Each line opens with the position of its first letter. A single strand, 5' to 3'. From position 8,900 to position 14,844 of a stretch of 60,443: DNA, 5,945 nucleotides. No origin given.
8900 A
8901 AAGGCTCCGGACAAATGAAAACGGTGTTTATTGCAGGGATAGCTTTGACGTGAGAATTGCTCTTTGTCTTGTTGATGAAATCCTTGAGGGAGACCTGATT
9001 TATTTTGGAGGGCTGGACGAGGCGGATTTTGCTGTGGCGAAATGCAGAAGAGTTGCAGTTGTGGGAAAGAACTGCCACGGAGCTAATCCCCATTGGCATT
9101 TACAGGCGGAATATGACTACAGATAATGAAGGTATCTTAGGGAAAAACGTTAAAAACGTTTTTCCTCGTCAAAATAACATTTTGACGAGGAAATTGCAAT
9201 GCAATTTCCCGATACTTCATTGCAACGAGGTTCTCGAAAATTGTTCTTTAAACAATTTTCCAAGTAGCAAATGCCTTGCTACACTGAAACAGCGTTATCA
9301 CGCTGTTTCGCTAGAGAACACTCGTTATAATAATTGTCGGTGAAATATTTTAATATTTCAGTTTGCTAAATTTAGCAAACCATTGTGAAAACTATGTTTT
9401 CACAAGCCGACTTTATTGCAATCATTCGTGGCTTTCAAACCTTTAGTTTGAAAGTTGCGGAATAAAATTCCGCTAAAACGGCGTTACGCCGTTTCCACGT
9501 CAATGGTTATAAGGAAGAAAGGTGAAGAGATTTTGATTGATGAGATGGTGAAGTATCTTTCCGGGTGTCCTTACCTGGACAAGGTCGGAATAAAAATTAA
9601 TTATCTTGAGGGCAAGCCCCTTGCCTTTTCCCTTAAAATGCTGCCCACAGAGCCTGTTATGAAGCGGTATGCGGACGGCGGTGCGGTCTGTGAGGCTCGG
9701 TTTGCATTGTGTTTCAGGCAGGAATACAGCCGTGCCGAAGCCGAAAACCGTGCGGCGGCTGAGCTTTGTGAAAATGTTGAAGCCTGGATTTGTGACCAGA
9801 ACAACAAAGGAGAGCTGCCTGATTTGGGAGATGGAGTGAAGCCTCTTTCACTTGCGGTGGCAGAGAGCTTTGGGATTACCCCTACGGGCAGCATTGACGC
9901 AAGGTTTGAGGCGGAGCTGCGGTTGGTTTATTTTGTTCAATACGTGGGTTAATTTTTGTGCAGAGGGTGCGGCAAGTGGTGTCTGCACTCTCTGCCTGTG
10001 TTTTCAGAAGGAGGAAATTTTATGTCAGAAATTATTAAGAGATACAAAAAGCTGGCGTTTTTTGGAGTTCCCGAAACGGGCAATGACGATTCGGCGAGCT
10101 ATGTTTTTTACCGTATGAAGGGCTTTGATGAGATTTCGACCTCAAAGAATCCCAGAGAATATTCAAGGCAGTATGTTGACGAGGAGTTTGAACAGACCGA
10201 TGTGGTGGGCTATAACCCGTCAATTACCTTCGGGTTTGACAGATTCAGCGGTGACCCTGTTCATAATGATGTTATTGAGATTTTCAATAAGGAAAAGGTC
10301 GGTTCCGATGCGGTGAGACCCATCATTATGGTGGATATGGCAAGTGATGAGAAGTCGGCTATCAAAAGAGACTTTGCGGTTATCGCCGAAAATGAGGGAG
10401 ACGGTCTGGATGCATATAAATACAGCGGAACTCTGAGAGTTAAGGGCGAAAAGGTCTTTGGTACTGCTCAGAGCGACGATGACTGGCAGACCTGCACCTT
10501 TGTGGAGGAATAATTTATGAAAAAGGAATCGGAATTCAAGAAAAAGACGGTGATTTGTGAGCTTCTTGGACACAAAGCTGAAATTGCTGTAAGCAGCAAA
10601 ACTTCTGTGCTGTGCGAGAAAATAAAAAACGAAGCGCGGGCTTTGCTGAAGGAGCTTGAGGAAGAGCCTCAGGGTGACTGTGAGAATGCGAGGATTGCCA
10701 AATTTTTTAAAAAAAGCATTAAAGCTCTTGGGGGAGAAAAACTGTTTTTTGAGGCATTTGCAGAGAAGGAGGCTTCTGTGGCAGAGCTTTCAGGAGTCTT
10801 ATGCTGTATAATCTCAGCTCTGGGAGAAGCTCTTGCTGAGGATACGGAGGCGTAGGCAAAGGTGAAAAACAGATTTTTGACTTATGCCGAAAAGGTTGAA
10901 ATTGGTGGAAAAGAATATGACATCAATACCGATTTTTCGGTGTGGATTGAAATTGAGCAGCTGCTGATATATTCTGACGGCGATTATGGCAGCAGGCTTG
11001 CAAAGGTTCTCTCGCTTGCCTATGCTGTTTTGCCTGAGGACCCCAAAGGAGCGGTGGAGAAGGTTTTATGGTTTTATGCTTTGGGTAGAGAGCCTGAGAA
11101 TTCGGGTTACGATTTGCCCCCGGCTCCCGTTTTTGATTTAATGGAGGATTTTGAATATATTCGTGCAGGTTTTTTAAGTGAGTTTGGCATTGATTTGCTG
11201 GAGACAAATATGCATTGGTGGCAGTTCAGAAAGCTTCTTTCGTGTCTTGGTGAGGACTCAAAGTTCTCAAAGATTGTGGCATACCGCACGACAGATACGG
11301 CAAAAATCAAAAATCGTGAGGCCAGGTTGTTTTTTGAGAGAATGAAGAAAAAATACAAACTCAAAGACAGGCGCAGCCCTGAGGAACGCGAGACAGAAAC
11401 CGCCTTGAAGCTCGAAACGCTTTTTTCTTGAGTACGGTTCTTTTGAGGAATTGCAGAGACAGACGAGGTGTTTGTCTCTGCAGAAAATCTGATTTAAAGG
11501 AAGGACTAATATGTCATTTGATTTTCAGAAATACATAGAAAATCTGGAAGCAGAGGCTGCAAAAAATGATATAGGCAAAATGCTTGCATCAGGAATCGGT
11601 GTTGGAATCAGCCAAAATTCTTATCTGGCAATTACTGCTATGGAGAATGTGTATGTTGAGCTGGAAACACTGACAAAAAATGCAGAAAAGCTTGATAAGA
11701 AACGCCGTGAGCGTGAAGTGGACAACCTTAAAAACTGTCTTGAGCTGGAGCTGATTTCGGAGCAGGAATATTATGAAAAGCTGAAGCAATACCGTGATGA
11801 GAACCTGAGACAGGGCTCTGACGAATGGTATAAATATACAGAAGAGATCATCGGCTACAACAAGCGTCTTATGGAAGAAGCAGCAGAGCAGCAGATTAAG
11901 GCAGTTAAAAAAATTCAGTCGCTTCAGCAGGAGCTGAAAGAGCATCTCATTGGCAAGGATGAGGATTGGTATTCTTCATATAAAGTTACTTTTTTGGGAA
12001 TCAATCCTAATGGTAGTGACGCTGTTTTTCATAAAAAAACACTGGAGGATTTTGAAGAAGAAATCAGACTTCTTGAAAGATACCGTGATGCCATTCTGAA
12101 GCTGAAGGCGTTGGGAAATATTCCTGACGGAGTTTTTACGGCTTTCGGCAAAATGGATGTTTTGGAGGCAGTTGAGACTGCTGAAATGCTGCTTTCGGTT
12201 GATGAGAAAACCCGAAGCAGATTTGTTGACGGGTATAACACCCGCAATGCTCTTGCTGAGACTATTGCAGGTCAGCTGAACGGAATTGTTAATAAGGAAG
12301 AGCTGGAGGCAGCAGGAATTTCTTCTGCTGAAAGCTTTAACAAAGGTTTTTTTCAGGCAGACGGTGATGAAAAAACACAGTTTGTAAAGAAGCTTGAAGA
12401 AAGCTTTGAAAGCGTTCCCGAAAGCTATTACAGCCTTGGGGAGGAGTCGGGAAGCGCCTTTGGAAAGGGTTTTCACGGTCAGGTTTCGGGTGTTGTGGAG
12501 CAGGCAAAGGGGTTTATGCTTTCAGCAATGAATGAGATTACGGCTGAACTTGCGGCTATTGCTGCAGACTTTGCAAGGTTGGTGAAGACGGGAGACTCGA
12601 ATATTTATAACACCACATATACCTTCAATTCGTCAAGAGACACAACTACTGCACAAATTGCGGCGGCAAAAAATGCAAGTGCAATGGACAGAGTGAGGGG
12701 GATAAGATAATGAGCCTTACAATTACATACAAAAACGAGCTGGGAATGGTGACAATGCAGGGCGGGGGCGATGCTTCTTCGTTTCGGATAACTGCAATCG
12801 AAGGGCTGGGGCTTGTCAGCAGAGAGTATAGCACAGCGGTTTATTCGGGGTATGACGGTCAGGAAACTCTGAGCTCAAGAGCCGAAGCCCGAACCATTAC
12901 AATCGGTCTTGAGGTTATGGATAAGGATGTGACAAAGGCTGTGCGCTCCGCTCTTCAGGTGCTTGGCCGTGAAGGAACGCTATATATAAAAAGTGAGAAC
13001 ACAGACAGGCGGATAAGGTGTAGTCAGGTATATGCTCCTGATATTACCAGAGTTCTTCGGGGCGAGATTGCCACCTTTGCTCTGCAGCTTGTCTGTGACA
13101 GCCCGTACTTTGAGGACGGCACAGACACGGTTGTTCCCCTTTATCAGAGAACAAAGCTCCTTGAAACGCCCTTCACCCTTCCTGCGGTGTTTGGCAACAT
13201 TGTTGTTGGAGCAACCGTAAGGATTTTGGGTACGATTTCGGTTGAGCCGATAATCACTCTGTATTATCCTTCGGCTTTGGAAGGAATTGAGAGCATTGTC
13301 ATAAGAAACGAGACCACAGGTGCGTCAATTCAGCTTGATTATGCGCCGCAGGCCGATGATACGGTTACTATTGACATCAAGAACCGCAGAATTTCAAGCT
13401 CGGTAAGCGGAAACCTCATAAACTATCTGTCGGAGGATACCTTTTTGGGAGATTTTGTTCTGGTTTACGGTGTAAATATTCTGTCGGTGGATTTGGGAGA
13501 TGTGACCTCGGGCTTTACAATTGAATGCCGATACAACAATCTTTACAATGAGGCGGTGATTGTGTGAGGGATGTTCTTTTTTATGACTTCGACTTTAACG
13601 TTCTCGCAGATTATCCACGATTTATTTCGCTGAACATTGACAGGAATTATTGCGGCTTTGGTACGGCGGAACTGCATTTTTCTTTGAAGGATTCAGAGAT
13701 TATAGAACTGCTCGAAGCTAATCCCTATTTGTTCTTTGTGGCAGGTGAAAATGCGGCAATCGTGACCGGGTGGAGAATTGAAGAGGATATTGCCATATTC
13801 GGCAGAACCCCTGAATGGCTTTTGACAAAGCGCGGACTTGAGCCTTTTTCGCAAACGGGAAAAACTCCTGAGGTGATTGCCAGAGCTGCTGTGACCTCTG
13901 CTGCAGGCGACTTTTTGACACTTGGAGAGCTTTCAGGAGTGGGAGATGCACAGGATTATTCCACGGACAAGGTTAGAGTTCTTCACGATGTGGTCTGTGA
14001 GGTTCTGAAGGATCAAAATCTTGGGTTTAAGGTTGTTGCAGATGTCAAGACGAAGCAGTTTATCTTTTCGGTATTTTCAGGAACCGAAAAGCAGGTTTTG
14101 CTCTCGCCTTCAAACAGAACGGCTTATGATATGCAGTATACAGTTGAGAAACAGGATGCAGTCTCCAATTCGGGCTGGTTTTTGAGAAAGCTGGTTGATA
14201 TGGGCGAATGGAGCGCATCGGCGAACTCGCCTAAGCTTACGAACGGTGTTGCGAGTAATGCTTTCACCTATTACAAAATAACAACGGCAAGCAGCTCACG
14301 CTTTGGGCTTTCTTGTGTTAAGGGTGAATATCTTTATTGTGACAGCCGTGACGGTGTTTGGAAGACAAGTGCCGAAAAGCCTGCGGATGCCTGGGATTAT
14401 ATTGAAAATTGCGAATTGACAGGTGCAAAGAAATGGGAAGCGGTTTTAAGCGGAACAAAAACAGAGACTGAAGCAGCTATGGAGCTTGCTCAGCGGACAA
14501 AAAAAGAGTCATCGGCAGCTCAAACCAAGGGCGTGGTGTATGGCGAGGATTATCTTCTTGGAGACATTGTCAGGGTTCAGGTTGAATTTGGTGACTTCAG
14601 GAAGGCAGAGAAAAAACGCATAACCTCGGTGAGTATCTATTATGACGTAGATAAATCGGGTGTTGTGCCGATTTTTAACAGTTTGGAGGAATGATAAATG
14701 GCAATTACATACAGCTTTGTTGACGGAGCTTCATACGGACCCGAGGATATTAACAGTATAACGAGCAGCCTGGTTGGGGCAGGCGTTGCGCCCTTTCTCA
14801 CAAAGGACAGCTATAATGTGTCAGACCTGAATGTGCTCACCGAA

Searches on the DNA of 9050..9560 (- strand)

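Call 55: search_dna_similar(query=window:9118-9520:-, collection=plasmids, mode=distant, max_evalue=0.001)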
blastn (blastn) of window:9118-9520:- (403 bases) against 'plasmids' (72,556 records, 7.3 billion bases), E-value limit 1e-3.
No match.

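Call 56: search_dna_similar(query=window:9118-9335:-, collection=phages, mode=distant, max_evalue=0.001)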
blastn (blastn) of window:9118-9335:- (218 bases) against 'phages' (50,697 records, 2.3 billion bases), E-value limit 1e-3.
No match.

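Call 66: search_with_rna_model(model_id=R1, source=window, start=9100, end=9330, filters=off, max_evalue=1, show_alignments=2)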
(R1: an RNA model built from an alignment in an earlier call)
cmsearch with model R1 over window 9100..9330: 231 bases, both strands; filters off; matches with E-value up to 1: 2.
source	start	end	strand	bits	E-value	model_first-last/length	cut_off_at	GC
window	9122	9329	-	49.6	1.1e-13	1-186/186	no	0.37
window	9122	9329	+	35.7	4.3e-10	1-186/186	no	0.37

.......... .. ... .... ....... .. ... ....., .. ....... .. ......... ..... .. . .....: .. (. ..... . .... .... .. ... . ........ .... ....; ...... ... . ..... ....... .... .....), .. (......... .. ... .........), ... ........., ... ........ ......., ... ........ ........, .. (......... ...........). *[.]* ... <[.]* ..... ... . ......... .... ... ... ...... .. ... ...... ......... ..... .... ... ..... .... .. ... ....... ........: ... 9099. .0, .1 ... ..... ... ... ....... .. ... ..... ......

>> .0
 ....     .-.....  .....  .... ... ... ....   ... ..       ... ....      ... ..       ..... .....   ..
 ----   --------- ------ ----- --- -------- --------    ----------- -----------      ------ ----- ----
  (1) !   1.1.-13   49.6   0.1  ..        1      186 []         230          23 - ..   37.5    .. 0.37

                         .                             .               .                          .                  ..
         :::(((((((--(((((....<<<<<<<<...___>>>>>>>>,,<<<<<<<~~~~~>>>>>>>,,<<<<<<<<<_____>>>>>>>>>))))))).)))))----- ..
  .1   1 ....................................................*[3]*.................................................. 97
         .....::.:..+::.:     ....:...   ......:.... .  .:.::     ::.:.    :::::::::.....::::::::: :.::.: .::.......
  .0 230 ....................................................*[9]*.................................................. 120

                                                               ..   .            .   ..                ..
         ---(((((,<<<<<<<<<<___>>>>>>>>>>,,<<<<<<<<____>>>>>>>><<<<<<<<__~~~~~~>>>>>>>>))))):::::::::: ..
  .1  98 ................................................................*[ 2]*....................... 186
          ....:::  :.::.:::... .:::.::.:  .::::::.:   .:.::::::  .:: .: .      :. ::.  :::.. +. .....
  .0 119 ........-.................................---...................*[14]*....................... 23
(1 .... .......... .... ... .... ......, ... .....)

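Call 100: search_rna_families(source=window, start=9050, end=9560, threshold=evalue, max_evalue=10)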
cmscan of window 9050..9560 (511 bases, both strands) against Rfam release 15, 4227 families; matches with E-value up to 10: 16.
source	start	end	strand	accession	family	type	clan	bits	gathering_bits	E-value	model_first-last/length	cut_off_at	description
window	9156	9231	-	RF01470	rli38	Gene; sRNA;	-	24.3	49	0.39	1-150/150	no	Listeria sRNA rli38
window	9128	9228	-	RF02322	TtnuHACA15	Gene; snRNA; snoRNA; HACA-box;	-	20.6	100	0.4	1-117/117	no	Tetrahymena snoRNA TtnuHACA15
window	9125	9221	-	RF04128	MIR8562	Gene; miRNA;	-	20.3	211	0.19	63-180/242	no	MIR8562 microRNA precursor family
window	9168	9273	+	RF01226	snoZ5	Gene; snRNA; snoRNA; CD-box;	CL00045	18.3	60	1.9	1-113/113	no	Small nucleolar RNA Z5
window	9167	9252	+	RF01865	Vg1_ribozyme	Gene; ribozyme;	-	17.9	90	6.8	1-142/142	no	Manganese dependent ribozyme in Vg1 mRNA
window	9186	9268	-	RF02327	TtnuHACA20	Gene; snRNA; snoRNA; HACA-box;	-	17.5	100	2.5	1-123/123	no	Tetrahymena snoRNA TtnuHACA20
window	9247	9297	+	RF01076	RF_site2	Cis-reg; frameshift_element;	-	17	70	3.1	1-72/72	no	Polymerase ribosomal frameshift site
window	9160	9362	-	RF01766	cspA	Cis-reg; thermoregulator;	-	16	78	0.062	1-428/428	no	cspA thermoregulator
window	9432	9456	+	RF01354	CRISPR-DR45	Gene; CRISPR;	-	15.7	37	9.7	1-24/24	no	CRISPR RNA direct repeat element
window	9336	9407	+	RF00672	mir-190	Gene; miRNA;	CL00089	15.5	48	5.2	1-78/78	no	mir-190 microRNA precursor family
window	9123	9175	-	RF03912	mir-4659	Gene; miRNA;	-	15.2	92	5.3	1-73/73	no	mir-4659 microRNA precursor family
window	9163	9191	+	RF04128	MIR8562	Gene; miRNA;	-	14.2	211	4.3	1-242/242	no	MIR8562 microRNA precursor family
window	9119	9193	+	RF01822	RsaJ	Gene; sRNA;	-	13.2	100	1.1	1-287/287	no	RNA Staph. aureus A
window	9161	9282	-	RF02453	ncr952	Gene; sRNA;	-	13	100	2.4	1-143/143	no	Bacillus sRNA ncr952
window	9261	9290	+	RF01323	CRISPR-DR10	Gene; CRISPR;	-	13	39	8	1-37/37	no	CRISPR RNA direct repeat element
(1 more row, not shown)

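Call 105: build_rna_model(alignment_id=A5, structure=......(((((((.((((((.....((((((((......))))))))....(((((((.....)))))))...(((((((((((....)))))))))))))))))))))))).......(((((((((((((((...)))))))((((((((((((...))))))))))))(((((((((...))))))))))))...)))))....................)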
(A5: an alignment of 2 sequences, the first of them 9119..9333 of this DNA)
Model R2 built from alignment A5 (2 sequences, 223 columns); structure: as given.
model positions 223; base pairs 75; branch points 5; effective number of sequences 0.89; information 0.591 bits per position. Calibrated on 0.2 Mb of random sequence (short: E-values are rough).
structure used (alignment columns):
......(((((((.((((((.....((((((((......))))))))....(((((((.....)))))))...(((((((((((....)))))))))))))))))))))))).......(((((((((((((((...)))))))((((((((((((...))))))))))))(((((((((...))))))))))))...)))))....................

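Call 108: search_with_rna_model(model_id=R2, sources=[window, L001, L019, L020, L021, L022, L061, L062, L063, L065, L070, L071, L072, L074, L075, L007, L008, L009, L010, L011, L012, L013, L014, L015, L016, L017, L018], max_evalue=1)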
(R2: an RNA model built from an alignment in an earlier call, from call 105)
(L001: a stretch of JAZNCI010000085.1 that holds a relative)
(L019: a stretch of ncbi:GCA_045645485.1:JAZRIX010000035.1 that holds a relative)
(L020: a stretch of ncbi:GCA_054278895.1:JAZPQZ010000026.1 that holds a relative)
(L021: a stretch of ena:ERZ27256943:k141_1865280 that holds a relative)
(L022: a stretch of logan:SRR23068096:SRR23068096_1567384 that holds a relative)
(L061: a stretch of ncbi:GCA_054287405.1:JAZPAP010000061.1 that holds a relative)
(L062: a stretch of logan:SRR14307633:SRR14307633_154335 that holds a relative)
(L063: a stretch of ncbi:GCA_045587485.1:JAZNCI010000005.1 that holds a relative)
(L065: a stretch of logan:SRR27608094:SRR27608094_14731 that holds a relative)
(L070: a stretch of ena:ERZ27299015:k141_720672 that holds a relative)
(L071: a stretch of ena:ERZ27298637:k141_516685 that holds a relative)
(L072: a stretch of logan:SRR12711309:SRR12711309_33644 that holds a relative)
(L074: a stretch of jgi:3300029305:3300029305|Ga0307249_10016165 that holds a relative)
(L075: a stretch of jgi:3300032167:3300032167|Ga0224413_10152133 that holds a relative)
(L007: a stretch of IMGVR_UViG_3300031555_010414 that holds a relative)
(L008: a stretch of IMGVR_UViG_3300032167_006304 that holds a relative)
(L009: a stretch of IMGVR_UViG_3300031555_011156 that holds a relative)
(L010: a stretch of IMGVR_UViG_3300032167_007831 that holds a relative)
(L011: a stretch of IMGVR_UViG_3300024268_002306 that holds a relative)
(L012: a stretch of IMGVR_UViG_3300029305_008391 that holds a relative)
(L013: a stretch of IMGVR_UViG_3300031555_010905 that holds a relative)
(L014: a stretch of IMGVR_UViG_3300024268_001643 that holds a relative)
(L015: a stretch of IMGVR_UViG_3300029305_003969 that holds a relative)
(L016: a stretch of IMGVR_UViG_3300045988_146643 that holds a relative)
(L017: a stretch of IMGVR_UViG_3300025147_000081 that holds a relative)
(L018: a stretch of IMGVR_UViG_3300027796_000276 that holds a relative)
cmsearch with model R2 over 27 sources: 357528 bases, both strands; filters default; matches with E-value up to 1: 14.
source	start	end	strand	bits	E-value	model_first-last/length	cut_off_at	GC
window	9119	9333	-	253.9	1.3e-61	1-223/223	no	0.36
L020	10680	10848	-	186.8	9.7e-45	54-223/223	5'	0.36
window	9118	9337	+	85.7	2.7e-19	1-223/223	no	0.35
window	34154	34351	-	54.7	1.7e-11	1-223/223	no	0.34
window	6551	6747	+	48.5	5.9e-10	1-223/223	no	0.36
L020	10686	10848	+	45.8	2.9e-09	1-164/223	3'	0.35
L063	8291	8484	-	40.6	5.7e-08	1-223/223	no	0.3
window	9334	9515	-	39.8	9.3e-08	1-223/223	no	0.36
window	6545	6721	-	34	2.6e-06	1-223/223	no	0.35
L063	8290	8472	+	33.4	3.8e-06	1-223/223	no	0.32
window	34095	34176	+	29.8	3e-05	1-223/223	no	0.28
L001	771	910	+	21.1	0.0046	1-223/223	no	0.3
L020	3784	3873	+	14.5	0.22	26-99/223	no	0.39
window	34268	34290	+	13.2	0.47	147-169/223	no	0.26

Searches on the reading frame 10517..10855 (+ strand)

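Call 10: search_protein_families(library=pfam, proteins=[window:10517-10855:+], max_evalue=0.01)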
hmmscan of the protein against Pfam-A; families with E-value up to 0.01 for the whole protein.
window:10517-10855:+ (112 aa): 1 family
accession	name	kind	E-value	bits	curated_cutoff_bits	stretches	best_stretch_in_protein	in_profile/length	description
PF02569.21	Pantoate_ligase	-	0.0014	18.3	20.7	1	1-74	155-227/268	Pantoate-beta-alanine ligase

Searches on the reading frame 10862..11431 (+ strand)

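Call 10: search_protein_families(library=pfam, proteins=[window:10862-11431:+], max_evalue=0.01)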
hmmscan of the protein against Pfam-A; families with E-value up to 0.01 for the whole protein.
window:10862-11431:+ (189 aa): 1 family
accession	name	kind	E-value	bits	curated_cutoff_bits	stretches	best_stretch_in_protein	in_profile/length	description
PF06854.16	Phage_Gp15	-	8.7e-34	117.4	23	1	10-167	7-170/170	Bacteriophage Gp15 protein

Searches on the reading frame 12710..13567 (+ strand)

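Call 10: search_protein_families(library=pfam, proteins=[window:12710-13567:+], max_evalue=0.01)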
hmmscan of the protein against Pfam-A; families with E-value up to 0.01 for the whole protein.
window:12710-13567:+ (285 aa): 2 families
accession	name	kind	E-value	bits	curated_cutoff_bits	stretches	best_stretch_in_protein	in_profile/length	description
PF22768.1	SPP1_Dit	-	1.5e-05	25.5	25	1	174-270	2-90/97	Siphovirus-type tail component, C-terminal domain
PF05709.17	Sipho_tail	-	0.0075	16.9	24.2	0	24-129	13-118/118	Phage tail protein RIFT-related domain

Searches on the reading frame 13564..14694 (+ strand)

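Call 51: search_protein_families(library=pfam, proteins=[window:13564-14694:+], max_evalue=0.001)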
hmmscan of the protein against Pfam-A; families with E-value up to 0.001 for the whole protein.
window:13564-14694:+ (376 aa): 1 family
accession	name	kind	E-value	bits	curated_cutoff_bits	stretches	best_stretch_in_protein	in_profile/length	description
PF14594.13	Sipho_Gp37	-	7.5e-17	61.8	26.2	2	6-185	4-222/370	Siphovirus ReqiPepy6 Gp37-like protein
